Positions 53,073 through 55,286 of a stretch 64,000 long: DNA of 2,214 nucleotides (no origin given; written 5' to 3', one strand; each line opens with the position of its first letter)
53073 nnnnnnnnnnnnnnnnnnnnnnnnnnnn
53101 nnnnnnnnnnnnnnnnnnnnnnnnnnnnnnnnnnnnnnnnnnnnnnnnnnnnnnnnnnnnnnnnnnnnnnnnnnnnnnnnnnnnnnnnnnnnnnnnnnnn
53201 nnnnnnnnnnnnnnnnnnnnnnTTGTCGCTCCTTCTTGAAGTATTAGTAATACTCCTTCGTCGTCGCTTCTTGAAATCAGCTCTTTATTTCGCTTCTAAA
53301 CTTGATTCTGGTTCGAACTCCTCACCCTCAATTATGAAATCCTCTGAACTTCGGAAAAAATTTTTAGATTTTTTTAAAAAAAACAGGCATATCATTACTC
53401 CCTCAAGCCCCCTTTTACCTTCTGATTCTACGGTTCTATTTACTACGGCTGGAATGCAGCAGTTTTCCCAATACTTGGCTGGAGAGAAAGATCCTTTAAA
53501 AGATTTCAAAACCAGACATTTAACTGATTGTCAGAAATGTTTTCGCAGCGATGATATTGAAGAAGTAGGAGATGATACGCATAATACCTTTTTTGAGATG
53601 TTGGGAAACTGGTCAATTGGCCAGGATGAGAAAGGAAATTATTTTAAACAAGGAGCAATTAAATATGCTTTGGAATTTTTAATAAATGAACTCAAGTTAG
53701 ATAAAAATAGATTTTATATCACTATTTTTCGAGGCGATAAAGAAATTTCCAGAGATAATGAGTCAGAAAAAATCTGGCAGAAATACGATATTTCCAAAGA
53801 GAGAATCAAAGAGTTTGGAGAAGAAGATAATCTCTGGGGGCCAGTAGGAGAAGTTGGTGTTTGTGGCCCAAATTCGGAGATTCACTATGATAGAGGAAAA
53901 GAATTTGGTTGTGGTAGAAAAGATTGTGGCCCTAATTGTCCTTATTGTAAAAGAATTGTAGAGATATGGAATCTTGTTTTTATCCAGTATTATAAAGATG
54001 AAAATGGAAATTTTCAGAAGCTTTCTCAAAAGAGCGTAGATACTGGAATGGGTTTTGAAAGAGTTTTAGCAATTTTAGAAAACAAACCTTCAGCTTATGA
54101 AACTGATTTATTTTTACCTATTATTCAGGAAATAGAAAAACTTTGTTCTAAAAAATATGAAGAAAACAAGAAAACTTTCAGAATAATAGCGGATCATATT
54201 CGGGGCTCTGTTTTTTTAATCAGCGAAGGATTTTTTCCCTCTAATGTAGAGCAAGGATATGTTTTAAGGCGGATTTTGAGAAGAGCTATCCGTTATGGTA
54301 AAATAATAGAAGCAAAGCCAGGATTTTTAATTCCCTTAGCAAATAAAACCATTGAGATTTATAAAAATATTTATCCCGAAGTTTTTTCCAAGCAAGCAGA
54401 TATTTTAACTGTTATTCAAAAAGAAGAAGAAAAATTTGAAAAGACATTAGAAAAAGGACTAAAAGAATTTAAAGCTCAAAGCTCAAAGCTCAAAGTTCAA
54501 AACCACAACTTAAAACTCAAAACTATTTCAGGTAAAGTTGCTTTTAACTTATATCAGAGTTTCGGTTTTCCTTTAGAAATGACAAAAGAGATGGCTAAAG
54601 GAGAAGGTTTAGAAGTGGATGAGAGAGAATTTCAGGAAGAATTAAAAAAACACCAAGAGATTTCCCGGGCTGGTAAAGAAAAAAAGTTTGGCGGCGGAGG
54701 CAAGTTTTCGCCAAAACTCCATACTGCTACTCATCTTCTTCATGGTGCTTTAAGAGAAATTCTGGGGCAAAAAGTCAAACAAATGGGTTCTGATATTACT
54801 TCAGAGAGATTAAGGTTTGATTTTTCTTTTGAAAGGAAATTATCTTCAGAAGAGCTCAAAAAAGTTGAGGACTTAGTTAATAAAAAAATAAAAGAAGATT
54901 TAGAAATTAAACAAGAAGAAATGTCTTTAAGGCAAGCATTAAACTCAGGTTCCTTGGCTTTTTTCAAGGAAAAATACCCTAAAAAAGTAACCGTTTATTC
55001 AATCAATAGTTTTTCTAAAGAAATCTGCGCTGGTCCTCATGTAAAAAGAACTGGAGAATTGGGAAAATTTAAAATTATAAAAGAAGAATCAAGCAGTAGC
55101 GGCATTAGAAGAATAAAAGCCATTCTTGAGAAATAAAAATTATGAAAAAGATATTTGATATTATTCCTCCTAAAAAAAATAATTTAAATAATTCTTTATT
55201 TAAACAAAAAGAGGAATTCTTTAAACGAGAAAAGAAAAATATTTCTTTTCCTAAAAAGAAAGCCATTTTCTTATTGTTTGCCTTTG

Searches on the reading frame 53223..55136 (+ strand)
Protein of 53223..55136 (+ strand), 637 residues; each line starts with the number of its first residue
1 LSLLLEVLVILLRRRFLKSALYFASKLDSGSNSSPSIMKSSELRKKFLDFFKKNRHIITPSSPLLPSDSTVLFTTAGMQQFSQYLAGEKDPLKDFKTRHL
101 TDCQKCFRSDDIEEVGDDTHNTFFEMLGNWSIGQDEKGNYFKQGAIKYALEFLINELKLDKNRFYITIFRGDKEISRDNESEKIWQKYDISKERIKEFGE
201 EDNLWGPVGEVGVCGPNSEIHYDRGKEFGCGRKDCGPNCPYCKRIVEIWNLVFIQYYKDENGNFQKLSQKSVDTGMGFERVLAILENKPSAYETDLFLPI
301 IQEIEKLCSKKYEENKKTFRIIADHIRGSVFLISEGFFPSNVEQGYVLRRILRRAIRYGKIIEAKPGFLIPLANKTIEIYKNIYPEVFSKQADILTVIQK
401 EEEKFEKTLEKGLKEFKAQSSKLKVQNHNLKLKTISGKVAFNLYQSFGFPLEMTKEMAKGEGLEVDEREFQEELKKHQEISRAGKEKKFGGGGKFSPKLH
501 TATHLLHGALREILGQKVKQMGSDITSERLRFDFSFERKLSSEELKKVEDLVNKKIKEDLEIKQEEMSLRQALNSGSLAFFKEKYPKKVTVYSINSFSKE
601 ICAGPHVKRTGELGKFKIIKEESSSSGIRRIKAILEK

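Call 60: search_protein_families(library=pfam, proteins=[window:53223-55136:+], max_evalue=0.0001)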
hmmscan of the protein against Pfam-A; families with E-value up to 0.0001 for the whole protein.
window:53223-55136:+ (637 aa): 2 families
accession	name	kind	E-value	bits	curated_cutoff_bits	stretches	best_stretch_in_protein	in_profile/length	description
PF01411.24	tRNA-synt_2c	-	2.2e-143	479.1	30.3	1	42-488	1-435/552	tRNA synthetases class II (A)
PF07973.19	tRNA_SAD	-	2.7e-16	59.7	24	1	589-631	1-43/44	Threonyl and Alanyl tRNA synthetase second additional domain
